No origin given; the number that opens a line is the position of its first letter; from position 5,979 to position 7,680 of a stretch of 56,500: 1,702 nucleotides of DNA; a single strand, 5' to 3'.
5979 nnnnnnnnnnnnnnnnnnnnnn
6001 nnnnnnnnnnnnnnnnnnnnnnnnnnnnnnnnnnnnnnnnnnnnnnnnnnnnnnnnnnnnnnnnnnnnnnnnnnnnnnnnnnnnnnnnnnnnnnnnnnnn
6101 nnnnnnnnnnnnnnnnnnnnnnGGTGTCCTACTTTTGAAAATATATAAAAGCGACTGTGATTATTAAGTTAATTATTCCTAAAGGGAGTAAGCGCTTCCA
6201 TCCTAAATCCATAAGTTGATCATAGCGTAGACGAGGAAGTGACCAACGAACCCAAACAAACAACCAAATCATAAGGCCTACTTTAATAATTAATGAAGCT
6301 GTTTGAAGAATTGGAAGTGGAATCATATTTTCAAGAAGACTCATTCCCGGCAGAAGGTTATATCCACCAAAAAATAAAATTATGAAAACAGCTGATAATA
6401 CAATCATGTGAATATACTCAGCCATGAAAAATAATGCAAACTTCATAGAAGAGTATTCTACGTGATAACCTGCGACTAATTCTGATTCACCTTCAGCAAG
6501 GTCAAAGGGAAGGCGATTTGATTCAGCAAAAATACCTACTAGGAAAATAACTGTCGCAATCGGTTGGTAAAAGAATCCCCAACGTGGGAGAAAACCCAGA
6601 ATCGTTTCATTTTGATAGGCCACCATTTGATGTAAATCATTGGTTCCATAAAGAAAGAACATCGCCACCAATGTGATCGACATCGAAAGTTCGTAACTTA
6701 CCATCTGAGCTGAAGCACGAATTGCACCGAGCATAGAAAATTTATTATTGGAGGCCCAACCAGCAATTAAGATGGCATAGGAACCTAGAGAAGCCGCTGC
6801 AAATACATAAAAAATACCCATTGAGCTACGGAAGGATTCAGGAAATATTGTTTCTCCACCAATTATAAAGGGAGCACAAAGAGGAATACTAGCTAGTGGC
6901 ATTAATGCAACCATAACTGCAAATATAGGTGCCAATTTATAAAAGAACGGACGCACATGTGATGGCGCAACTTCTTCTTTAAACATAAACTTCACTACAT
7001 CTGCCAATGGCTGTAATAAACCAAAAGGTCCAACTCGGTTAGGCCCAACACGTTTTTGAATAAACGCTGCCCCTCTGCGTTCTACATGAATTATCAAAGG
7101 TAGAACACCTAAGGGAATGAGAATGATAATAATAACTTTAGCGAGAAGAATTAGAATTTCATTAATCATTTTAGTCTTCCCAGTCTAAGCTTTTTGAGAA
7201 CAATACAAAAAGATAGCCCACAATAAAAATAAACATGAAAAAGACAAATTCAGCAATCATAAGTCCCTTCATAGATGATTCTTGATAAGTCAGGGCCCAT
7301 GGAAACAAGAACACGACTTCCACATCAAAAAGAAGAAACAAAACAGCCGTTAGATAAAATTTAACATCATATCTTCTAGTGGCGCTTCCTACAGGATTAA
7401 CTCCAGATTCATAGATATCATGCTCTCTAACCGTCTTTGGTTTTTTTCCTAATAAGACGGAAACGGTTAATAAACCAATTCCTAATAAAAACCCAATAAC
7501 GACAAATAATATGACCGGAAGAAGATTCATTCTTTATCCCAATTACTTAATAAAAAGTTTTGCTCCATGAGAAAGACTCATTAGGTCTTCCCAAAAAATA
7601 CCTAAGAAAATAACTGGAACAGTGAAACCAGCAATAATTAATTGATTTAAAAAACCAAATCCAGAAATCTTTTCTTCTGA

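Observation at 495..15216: Fourteen-gene operon made of two divergent complex-I membrane arms (nuoA-H-J-K-L-M-N twice) with no peripheral-arm genes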

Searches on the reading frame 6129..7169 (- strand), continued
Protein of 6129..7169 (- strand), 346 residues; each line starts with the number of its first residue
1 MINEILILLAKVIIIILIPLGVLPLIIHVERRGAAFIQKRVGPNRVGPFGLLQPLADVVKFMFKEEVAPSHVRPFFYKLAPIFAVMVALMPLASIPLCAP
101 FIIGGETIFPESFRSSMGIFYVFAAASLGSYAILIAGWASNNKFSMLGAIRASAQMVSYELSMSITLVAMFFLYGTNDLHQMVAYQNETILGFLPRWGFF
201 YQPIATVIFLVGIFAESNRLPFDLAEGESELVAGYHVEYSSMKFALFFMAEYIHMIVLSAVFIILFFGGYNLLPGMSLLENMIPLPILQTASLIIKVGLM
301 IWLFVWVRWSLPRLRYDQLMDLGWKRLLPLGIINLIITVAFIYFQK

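Call 53: find_homologous_proteins(query=L086:5389-6585:+, max_evalue=1e-40)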
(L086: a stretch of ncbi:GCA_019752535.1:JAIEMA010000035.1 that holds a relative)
Query L086:5389-6585:+ (398 aa): 7993 proteins with E <= 1e-40 among 8000 candidates; the best 120 are listed.
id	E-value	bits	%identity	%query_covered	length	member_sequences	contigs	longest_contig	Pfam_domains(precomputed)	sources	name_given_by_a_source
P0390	1.0e-250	850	90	100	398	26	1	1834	PF00346.25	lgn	-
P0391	1.6e-244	829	87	100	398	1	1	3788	PF00346.25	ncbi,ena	-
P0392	8.5e-243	824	87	100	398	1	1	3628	PF00346.25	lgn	-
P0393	5.5e-242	821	86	100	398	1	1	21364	PF00346.25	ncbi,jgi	jgi:NADH dehydrogenase I D subunit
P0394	7.8e-239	811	86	100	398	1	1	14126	PF00346.25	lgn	-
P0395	1.4e-235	800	84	99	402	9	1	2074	PF00346.25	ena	-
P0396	3.6e-233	792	83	99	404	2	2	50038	PF00346.25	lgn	-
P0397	5.6e-221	752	78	100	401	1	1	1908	PF00346.25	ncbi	-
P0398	1.3e-220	751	78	100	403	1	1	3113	PF00346.25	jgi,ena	jgi:NADH dehydrogenase I D subunit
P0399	6.0e-220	748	78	99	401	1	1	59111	PF00346.25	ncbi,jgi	jgi:NADH dehydrogenase I D subunit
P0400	1.1e-219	747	78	99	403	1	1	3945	PF00346.25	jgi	jgi:NADH dehydrogenase I D subunit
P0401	6.5e-219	745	78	100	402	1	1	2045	PF00346.25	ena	-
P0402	7.2e-219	745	78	98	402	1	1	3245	PF00346.25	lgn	-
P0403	8.1e-219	745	77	100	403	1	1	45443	PF00346.25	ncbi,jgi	jgi:NADH dehydrogenase I D subunit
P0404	1.3e-218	744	79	98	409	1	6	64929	PF00346.25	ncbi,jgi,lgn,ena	jgi:NADH dehydrogenase I D subunit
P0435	1.9e-214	730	77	100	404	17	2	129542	PF00346.25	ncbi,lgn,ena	-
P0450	3.0e-213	726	76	100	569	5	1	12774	PF00329.26,PF00346.25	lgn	-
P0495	3.1e-210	716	74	98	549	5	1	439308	PF00329.26,PF00346.25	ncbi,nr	ncbi:MAG: NADH dehydrogenase (quinone) subunit D [Bdellovibrionales bacterium GWA2_49_15]|nr:MAG: NA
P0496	3.4e-210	716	75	100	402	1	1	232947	PF00346.25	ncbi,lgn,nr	ncbi:MAG TPA: NADH dehydrogenase (quinone) subunit D [Bacteriovoracaceae bacterium]|nr:NADH dehydrog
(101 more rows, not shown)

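Call 54: find_encoding_contigs(protein=P0495, flank=10000, max_places=1)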
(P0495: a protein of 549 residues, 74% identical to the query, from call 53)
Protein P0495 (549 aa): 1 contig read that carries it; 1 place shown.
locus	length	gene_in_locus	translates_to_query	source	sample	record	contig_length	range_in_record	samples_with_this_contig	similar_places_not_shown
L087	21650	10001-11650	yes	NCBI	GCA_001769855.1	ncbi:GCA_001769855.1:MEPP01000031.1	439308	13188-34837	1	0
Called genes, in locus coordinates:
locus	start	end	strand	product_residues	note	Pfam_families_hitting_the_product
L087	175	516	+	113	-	-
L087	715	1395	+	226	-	-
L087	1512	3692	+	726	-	-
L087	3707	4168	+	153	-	-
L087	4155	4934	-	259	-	PF00950:ABC-3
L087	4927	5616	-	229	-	PF00005:ABC_tran, PF13304:AAA_21 (weak)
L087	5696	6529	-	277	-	PF02673:BacA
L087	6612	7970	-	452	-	PF00206:Lyase_1, PF10415:FumaraseC_C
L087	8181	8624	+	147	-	-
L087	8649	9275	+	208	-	-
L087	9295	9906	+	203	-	PF01058:Oxidored_q6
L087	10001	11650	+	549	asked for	PF00329:Complex1_30kDa, PF00346:Complex1_49kDa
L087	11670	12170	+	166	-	PF12838:Fer4_7 (faint), PF13484:Fer4_16 (faint), PF13534:Fer4_17 (faint), PF14697:Fer4_21 (faint), PF00037:Fer4 (faint), PF13187:Fer4_9 (weak)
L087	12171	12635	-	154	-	PF00210:Ferritin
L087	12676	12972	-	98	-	PF07561:DUF1540 (weak)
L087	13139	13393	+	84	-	-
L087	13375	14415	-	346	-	PF00364:Biotin_lipoyl, PF00198:2-oxoacid_dh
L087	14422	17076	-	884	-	PF00676:E1_dh, PF02779:Transket_pyr, PF16870:OxoGdeHyase_C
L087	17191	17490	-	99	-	-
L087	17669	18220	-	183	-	PF14522:Cytochrome_C7 (faint)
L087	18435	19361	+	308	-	-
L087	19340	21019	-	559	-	PF00912:Transgly, PF00905:Transpeptidase, PF06832:BiPBP_C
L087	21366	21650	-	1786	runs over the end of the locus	PF11974:bMG3, PF01835:MG2, PF07703:A2M_BRD, PF00207:A2M, PF17973:bMG10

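Call 55: find_encoding_contigs(protein=P0496, flank=10000, max_places=1)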
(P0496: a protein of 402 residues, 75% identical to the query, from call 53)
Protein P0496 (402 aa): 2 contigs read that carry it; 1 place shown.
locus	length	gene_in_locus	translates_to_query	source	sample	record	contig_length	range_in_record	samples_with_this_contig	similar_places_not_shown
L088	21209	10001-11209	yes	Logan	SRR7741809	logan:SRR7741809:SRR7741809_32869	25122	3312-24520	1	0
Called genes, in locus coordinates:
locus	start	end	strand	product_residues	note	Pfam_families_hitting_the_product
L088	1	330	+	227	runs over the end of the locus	-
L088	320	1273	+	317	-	-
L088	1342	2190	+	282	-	PF13505:OMP_b-brl (faint), PF12094:DUF3570 (weak)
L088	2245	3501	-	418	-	PF01593:Amino_oxidase, PF13450:NAD_binding_8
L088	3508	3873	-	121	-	PF00462:Glutaredoxin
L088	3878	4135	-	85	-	PF01722:BolA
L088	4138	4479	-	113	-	-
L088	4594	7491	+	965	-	PF00929:RNase_T, PF04851:ResIII (faint), PF00270:DEAD (faint), PF13307:Helicase_C_2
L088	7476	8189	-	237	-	-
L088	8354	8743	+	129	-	PF00507:Oxidored_q4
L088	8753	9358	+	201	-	PF01058:Oxidored_q6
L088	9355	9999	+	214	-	PF00329:Complex1_30kDa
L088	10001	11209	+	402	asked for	PF00346:Complex1_49kDa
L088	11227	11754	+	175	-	PF01257:2Fe-2S_thioredx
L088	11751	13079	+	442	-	PF01512:Complex1_51K, PF10531:SLBB, PF22461:SLBB_2, PF10589:NADH_4Fe-4S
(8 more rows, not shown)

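Call 57: find_related_loci(query=P0495, collection=metagenome_contigs, flank=10000)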
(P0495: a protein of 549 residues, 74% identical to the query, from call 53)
Query P0495 (549 aa) in metagenome_contigs; peptide patterns used: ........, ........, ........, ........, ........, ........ (x = any residue, [..] = any of these).
231 stretches matched a pattern; 211 encode a relative of the query (tblastn E <= 1e-3); the best 80 are kept; 80 distinct loci.
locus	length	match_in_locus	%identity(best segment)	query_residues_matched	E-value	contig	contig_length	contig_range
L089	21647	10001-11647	100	1-549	0e+0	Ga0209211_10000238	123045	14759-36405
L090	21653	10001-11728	69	1-549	0e+0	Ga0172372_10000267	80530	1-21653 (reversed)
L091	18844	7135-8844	68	3-549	0e+0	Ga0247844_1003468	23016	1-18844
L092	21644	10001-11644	68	3-547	0e+0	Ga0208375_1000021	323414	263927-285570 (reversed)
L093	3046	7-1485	73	71-549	0e+0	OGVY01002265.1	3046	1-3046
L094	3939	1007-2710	63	2-549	0e+0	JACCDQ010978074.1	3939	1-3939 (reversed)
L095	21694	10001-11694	90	3-549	0e+0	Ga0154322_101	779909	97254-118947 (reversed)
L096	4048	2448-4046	62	2-514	0e+0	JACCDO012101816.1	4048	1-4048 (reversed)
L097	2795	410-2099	79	2-549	0e+0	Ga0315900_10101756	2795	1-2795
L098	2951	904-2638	77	1-549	0e+0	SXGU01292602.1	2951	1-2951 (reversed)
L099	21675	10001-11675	79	1-549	0e+0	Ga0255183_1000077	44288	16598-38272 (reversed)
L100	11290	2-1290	78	122-549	0e+0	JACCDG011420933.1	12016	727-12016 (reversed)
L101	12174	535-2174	73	4-549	0e+0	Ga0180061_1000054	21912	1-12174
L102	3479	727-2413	77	1-549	0e+0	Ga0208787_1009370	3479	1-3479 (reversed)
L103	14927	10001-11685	76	1-549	0e+0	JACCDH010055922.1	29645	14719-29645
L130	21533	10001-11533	48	29-549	1e-167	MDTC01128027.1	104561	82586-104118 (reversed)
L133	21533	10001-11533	48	28-549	1e-162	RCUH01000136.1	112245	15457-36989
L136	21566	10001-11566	46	17-549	1e-157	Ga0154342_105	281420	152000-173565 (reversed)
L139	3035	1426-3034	59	4-527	2e-168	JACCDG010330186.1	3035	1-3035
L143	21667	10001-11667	55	4-549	2e-143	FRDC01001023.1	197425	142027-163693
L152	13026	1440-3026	38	16-549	7e-133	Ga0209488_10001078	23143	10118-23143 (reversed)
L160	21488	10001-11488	40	21-549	6e-119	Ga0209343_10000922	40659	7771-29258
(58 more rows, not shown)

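Call 60: list_cluster_members(proteins=[L136:9890-11569:+, L136:11566-12039:+, L136:12036-13307:+, L136:14788-15288:+, L130:11562-12047:+, L130:12049-13335:+, L130:14872-15399:+, L133:12091-13383:+, L133:14941-15465:+, L139:830-1336:+])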
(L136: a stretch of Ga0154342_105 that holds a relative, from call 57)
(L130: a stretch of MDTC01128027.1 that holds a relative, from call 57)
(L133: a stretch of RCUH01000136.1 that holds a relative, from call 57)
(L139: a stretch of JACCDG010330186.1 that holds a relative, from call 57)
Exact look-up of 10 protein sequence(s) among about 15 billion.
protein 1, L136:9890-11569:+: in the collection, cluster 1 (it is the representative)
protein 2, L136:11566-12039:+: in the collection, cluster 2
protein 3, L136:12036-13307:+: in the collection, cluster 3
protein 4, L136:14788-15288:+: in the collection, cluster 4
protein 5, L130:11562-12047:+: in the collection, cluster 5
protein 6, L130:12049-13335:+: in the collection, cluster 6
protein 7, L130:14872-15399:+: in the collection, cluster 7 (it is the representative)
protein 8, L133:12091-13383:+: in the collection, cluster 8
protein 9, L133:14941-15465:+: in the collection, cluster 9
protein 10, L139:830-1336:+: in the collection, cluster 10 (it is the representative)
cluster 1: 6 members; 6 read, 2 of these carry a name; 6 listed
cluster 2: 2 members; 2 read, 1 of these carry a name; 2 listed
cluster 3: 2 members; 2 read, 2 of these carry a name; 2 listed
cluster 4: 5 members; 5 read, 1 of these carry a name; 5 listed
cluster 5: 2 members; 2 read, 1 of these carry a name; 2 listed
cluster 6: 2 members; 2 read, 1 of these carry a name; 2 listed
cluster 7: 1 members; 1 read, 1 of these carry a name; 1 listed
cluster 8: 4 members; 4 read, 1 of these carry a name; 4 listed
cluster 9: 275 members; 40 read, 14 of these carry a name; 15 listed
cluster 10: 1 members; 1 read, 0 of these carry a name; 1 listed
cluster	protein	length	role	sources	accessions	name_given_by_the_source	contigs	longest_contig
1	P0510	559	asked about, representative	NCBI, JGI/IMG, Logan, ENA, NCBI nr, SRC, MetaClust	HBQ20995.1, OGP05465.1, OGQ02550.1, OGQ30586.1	MAG: NADH dehydrogenase (quinone) subunit D [Deltaproteobacteria bacterium GWA2_38_16] | \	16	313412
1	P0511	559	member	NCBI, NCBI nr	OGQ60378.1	MAG: NADH dehydrogenase (quinone) subunit D [Deltaproteobacteria bacterium ...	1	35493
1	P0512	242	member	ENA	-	-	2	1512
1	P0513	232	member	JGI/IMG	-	-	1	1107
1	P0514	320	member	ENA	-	-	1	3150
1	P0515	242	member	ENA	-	-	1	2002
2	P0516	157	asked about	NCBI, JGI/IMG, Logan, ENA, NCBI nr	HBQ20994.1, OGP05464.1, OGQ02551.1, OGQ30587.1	MAG: hypothetical protein A2Z91_09070 [Deltaproteobacteria bacterium GWA2_38_16]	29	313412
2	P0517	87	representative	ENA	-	-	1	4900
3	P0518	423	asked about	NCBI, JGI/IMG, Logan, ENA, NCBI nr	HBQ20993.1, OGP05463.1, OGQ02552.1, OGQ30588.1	MAG: NADH oxidoreductase (quinone) subunit F [Deltaproteobacteria bacterium GWA2_38_16]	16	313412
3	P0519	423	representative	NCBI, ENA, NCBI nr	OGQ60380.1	MAG: NADH oxidoreductase (quinone) subunit F [Deltaproteobacteria bacterium ...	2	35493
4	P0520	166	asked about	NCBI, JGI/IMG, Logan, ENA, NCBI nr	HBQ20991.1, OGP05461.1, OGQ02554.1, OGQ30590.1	MAG: NADH-quinone oxidoreductase subunit I [Deltaproteobacteria bacterium GWA2_38_16]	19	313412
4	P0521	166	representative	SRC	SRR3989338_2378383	-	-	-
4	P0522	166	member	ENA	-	-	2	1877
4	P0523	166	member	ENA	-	-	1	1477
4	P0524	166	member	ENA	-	-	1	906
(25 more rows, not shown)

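Call 63: list_cluster_members(proteins=[L143:7458-8945:+, L143:10432-11670:+, L143:12158-13447:+, L143:14829-15929:+, L143:1720-2670:+, L160:11494-12657:+, L160:10361-11491:+, L087:9295-9906:+, L087:11670-12170:+, L152:3029-4072:+])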
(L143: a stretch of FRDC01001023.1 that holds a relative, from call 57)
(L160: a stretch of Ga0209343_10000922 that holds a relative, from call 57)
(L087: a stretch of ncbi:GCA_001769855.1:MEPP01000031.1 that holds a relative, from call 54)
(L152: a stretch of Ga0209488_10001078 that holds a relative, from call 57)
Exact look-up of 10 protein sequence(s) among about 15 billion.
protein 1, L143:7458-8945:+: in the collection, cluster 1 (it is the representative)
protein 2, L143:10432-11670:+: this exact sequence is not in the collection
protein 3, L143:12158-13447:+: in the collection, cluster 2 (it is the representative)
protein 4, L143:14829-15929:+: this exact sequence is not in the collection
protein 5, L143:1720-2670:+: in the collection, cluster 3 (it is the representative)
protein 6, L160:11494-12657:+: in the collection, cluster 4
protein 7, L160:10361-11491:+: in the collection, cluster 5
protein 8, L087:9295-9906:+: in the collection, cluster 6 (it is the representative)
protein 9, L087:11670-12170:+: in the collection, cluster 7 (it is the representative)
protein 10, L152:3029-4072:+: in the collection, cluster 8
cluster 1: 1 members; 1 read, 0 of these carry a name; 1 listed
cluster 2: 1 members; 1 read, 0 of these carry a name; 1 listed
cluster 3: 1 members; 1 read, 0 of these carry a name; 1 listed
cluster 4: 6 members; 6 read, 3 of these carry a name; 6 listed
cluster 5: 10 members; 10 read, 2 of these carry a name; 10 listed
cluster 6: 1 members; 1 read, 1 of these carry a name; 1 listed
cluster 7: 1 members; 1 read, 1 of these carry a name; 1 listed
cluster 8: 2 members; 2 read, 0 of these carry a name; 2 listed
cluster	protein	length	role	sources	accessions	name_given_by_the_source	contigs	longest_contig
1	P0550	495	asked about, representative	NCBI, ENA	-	-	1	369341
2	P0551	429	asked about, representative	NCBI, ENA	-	-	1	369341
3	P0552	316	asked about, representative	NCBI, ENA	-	-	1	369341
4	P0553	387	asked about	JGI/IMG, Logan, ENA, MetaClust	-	\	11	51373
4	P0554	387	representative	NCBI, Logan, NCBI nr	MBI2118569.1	MAG: NADH-quinone oxidoreductase subunit NuoH [Elusimicrobia bacterium] | NADH-quinone oxidoreductase subunit NuoH [Elusimicrobiota bacterium]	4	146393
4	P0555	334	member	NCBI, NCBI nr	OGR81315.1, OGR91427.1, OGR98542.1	MAG: hypothetical protein A3I11_00235 [Elusimicrobia bacterium RIFCSPLOWO2_02_FULL_39_32] | MAG: hypothetical protein A3B80_03395 [Elusimicrobia bacterium RIFCSPHIGHO2_02_FULL_39_36]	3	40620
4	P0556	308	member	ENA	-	-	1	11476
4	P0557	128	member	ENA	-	-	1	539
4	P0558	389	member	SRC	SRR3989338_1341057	-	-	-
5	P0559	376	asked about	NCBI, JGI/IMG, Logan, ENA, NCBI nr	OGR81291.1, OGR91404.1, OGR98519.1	MAG: NADH dehydrogenase [Elusimicrobia bacterium RIFCSPLOWO2_02_FULL_39_32] | MAG: NADH dehydrogenase [Elusimicrobia bacterium RIFCSPHIGHO2_02_FULL_39_36]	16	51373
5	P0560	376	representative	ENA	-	-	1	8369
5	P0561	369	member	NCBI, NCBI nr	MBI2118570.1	MAG: NADH-quinone oxidoreductase subunit D [Elusimicrobia bacterium] | NADH-quinone oxidoreductase subunit D [Elusimicrobiota bacterium]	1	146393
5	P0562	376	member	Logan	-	-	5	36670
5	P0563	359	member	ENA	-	-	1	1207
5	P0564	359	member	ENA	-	-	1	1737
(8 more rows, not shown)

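Call 72: find_encoding_contigs(protein=P0363, flank=3000, max_places=3)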
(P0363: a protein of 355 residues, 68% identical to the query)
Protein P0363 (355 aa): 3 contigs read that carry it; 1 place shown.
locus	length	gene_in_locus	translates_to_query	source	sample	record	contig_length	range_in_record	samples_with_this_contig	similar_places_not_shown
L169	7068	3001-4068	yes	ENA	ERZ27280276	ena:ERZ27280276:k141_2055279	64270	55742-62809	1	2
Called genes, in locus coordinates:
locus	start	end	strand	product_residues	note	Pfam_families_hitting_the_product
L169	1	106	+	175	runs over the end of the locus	PF01257:2Fe-2S_thioredx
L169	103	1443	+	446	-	PF01512:Complex1_51K, PF22461:SLBB_2, PF10531:SLBB, PF10589:NADH_4Fe-4S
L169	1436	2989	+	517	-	PF00111:Fer2 (weak), PF13510:Fer2_4, PF10588:NADH-G_4Fe-4S_3, PF22117:Fer4_Nqo3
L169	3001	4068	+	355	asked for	PF00146:NADHdh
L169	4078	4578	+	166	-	PF13534:Fer4_17 (faint), PF14697:Fer4_21 (faint), PF12838:Fer4_7 (weak), PF13187:Fer4_9 (weak), PF00037:Fer4 (weak)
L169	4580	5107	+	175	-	PF00499:Oxidored_q3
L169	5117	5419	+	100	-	PF00420:Oxidored_q2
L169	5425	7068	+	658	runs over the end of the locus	PF00662:Proton_antipo_N, PF00361:Proton_antipo_M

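Call 73: find_encoding_contigs(protein=P0435, flank=10000, max_places=3)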
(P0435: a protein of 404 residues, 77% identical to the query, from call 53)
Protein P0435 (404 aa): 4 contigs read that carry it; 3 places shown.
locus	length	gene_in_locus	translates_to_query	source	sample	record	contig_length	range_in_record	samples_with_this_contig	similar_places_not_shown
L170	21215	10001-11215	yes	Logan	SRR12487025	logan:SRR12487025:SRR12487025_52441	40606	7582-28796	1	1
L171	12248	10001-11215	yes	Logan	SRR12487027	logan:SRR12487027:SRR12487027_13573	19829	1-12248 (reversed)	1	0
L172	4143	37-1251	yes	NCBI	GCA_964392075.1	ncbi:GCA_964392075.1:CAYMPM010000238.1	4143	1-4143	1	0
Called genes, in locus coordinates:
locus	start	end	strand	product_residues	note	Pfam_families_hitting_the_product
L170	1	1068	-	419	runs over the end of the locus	PF01593:Amino_oxidase, PF13450:NAD_binding_8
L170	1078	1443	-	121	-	PF00462:Glutaredoxin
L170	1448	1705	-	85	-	PF01722:BolA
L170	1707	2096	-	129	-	PF04238:DUF420 (weak)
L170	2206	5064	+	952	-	PF00929:RNase_T, PF04851:ResIII (faint), PF00270:DEAD (faint), PF13307:Helicase_C_2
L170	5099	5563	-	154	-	-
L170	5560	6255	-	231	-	-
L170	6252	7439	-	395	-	PF13191:AAA_16, PF13173:AAA_14 (faint), PF13401:AAA_22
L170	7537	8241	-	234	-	-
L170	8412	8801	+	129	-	PF00507:Oxidored_q4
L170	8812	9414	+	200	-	PF01058:Oxidored_q6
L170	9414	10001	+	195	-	PF00329:Complex1_30kDa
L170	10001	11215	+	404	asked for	PF00346:Complex1_49kDa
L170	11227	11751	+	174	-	PF01257:2Fe-2S_thioredx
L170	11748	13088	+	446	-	PF01512:Complex1_51K, PF22461:SLBB_2, PF10531:SLBB, PF10589:NADH_4Fe-4S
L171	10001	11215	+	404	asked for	PF00346:Complex1_49kDa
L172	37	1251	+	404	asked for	PF00346:Complex1_49kDa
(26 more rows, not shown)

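Call 74: find_encoding_contigs(protein=P0450, flank=10000, max_places=3)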
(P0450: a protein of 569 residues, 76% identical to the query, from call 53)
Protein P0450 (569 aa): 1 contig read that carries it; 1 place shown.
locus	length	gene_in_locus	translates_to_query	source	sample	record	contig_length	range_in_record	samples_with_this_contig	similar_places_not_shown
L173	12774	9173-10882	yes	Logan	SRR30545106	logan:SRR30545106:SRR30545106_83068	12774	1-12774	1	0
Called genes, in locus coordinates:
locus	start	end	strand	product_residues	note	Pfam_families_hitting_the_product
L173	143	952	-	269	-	PF02535:Zip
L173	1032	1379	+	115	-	PF04247:SirB (weak)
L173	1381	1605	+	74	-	PF02325:CCB3_YggT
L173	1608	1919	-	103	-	-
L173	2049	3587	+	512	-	PF00270:DEAD, PF04851:ResIII (weak), PF00271:Helicase_C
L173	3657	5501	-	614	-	PF02518:HATPase_c, PF13589:HATPase_c_3, PF00183:HSP90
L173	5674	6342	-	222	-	PF00230:MIP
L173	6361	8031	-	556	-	PF00034:Cytochrom_C (faint), PF13442:Cytochrome_CBB3 (faint), PF21419:RoxA-like_Cyt-c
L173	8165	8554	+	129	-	PF00507:Oxidored_q4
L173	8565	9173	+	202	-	PF01058:Oxidored_q6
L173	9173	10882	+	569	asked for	PF00329:Complex1_30kDa, PF00346:Complex1_49kDa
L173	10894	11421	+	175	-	PF01257:2Fe-2S_thioredx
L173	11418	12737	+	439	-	PF01512:Complex1_51K, PF10531:SLBB, PF22461:SLBB_2, PF10589:NADH_4Fe-4S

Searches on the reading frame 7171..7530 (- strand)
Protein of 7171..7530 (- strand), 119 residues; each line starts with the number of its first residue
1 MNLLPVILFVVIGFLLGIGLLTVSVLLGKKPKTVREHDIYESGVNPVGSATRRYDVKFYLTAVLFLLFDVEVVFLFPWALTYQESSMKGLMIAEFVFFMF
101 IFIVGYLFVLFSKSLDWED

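Call 4: search_protein_families(library=pfam, proteins=[window:7171-7530:-])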
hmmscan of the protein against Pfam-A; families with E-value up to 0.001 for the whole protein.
window:7171-7530:- (119 aa): 1 family
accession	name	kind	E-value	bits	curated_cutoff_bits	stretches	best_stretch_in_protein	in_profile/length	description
PF00507.24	Oxidored_q4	-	8.3e-27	93.7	23.3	1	19-117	3-99/99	NADH-ubiquinone/plastoquinone oxidoreductase, chain 3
